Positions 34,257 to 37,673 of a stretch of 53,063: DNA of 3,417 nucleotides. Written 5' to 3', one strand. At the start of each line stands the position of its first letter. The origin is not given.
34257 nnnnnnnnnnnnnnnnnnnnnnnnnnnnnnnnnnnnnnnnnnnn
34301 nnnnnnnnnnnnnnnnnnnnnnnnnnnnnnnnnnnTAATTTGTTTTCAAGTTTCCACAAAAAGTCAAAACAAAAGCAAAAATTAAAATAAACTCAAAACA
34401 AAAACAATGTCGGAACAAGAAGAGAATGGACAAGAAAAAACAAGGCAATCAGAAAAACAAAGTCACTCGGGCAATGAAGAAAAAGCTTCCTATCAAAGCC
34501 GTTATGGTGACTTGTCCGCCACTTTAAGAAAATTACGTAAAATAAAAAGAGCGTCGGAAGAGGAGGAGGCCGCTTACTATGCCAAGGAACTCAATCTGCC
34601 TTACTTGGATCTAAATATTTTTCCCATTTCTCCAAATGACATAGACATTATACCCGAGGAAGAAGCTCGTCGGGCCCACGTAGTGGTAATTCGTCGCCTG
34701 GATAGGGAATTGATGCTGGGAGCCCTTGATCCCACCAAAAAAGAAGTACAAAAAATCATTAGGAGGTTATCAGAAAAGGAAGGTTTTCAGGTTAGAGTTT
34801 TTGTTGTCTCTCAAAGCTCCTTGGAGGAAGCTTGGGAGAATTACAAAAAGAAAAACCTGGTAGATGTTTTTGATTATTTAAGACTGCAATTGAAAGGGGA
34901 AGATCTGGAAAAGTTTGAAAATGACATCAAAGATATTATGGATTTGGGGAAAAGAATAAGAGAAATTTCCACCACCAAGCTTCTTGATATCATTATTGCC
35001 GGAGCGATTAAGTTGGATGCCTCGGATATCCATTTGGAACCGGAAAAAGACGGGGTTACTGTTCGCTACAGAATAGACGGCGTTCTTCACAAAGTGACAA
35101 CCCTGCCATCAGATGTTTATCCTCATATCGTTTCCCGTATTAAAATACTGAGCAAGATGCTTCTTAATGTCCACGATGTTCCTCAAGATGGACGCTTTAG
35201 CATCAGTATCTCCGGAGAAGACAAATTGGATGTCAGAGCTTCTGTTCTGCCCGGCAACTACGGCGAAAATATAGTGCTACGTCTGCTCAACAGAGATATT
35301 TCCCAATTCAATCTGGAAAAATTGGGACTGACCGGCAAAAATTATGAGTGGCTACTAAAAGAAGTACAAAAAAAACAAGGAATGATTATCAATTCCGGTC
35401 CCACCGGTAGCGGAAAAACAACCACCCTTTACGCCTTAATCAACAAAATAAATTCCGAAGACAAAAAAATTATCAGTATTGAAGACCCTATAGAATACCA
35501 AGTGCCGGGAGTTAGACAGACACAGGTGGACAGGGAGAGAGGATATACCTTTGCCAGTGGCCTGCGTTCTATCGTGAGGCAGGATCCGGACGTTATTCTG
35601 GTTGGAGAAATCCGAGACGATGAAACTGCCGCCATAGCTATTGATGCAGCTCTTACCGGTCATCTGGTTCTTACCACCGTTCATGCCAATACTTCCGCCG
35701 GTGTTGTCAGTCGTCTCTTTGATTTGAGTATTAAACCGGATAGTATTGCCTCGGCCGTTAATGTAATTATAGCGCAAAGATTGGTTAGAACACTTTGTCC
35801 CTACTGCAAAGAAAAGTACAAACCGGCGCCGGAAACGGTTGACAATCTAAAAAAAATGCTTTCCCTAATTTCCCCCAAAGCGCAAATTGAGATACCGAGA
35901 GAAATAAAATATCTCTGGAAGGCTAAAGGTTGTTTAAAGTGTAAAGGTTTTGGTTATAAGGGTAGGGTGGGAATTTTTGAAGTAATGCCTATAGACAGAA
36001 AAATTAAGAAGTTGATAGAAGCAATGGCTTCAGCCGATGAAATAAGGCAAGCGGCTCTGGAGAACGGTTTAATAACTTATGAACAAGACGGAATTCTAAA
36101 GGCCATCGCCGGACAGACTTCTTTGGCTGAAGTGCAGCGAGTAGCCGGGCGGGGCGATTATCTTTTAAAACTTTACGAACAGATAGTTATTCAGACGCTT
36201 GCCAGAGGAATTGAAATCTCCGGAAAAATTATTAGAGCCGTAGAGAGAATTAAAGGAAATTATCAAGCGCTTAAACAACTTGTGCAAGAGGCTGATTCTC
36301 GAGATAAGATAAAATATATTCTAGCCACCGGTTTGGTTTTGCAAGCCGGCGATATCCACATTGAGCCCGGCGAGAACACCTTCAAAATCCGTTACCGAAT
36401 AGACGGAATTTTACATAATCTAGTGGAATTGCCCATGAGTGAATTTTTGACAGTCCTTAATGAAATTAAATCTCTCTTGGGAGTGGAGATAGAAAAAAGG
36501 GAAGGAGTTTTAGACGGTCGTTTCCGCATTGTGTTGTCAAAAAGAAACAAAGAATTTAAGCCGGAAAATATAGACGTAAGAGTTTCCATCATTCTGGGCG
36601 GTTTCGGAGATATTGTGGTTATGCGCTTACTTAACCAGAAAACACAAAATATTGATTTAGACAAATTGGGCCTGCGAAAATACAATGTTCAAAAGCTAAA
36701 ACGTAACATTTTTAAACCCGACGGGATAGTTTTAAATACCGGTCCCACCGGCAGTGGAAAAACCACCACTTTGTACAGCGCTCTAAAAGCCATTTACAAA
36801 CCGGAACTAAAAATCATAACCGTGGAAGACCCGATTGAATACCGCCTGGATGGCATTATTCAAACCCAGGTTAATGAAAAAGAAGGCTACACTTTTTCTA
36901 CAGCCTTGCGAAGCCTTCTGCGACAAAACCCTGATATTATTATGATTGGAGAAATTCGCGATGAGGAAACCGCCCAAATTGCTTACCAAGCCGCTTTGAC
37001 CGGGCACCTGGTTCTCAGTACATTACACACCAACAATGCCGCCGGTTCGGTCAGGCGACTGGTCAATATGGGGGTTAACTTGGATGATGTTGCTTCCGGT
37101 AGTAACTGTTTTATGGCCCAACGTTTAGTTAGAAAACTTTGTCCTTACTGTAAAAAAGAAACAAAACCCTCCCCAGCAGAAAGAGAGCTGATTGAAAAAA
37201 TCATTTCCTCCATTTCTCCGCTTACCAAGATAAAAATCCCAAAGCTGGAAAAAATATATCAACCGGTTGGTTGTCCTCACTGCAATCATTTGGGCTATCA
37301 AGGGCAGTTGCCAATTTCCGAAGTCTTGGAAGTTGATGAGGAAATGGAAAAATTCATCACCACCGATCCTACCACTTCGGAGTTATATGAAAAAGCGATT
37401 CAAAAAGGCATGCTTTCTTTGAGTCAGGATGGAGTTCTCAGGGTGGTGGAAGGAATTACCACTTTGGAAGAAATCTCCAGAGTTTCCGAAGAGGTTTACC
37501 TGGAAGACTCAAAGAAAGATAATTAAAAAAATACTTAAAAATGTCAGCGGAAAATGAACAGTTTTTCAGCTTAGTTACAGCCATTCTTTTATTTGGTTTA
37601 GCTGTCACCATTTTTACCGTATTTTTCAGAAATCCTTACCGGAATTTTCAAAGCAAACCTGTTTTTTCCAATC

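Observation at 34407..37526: One ORF encodes two complete PilB/GspE secretion-ATPase modules in tandem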

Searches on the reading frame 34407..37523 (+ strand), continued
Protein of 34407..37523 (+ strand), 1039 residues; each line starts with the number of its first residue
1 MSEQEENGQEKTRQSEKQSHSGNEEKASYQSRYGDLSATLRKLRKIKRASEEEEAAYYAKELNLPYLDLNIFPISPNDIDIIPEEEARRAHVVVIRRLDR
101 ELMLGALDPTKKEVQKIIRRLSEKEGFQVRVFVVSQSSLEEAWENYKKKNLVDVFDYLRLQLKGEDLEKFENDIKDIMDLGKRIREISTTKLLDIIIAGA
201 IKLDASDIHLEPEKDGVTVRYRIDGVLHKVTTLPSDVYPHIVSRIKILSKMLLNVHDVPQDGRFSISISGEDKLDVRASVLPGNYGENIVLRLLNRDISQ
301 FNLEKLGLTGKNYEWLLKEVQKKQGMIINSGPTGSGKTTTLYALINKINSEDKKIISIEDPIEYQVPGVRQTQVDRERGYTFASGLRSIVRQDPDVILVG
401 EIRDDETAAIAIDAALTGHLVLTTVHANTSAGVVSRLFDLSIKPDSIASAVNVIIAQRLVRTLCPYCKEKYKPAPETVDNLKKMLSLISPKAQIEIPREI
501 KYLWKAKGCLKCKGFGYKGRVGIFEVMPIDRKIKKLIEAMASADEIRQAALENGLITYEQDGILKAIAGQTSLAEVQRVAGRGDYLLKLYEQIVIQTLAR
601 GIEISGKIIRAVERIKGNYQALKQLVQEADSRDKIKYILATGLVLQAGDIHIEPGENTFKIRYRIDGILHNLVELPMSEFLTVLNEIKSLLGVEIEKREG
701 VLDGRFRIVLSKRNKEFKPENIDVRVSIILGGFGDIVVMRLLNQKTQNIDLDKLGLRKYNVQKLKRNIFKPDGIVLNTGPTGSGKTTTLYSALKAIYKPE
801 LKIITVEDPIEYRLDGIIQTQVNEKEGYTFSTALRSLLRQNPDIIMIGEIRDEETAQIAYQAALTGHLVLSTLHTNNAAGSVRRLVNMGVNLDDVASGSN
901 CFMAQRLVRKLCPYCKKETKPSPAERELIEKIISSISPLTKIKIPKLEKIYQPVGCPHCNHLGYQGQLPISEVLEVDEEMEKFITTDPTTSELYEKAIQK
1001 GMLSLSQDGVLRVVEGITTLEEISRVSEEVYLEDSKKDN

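Call 77: find_encoding_contigs(protein=P0016, flank=10000, max_places=1)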
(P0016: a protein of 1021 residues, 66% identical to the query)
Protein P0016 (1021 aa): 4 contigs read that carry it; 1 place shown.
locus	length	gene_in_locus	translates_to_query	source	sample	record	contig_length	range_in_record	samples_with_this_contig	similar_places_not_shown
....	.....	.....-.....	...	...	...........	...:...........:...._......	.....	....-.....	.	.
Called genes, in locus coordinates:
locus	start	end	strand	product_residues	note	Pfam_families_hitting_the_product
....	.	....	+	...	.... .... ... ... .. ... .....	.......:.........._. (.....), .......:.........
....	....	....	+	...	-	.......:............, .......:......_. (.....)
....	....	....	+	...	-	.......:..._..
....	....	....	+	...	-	-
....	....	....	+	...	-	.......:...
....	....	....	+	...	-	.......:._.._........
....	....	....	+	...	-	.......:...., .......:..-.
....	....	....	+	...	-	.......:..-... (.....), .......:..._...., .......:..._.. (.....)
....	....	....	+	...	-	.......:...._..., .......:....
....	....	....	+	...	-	-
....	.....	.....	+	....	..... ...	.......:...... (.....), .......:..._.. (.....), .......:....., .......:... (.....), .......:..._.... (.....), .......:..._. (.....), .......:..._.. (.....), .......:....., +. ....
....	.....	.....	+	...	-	-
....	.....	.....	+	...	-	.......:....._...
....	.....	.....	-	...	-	-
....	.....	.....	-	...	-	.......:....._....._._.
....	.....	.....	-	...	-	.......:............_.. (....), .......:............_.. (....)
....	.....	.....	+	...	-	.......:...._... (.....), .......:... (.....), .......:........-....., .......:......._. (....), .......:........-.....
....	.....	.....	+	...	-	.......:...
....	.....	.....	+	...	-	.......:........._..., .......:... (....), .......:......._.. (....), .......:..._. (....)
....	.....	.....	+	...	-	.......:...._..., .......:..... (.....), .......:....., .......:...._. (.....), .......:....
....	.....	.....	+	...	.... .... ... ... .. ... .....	-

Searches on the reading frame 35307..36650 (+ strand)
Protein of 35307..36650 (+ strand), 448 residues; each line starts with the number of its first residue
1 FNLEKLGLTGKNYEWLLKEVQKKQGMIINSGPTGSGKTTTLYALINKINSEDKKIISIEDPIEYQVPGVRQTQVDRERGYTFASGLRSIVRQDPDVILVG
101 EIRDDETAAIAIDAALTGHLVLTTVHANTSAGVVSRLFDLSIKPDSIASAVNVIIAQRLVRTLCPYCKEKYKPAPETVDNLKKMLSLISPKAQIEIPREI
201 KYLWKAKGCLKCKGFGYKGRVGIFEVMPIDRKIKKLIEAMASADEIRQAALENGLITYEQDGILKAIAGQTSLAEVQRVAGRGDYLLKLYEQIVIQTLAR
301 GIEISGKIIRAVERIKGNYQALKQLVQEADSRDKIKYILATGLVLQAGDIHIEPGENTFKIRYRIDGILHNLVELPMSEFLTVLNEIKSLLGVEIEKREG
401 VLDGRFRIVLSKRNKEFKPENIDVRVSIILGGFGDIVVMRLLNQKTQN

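Call 75: predict_structure(alignment_id=A4)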
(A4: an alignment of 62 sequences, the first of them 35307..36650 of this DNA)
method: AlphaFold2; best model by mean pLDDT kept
length: 448 residues; sequences in the alignment: 62
mean_pLDDT: 87.1   pTM: 0.69
mean pLDDT of the five models: 87.1, 86.9, 86.4, 81.8, 81.1
residues with pLDDT >= 90: 226; 70-90: 189; 50-70: 29; < 50: 4
segments of 3 or more residues with pLDDT < 50: 445-448
pLDDT, mean of each block of 10 residues (from residue 1): 80 89 96 85 90 90 80 84 93 94 95 97 94 96 97 96 97 91 83 80 96 95 94 95 89 88 95 95 85 64 84 83 87 88 89 93 90 88 84 61 80 57 85 87 53
secondary structure, 60 per line:
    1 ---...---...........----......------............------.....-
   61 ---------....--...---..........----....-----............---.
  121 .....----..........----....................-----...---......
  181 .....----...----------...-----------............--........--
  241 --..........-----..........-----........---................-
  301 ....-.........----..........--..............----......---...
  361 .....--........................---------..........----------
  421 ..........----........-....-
elements in order: H10-20 E25-30 H37-48 E55-59 E70-73 H82-91 E96-99 H105-116 E120-125 H130-139 H144-150 E151-163 E169-171 H175-185 E203-205 E217-228 H231-238 H243-252 H258-267 H273-280 H284-299 E301-304 H306-314 H319-328 H331-344 E349-354 E358-365 E368-376 H377-391 E401-410 E421-430 E435-442 H444-447
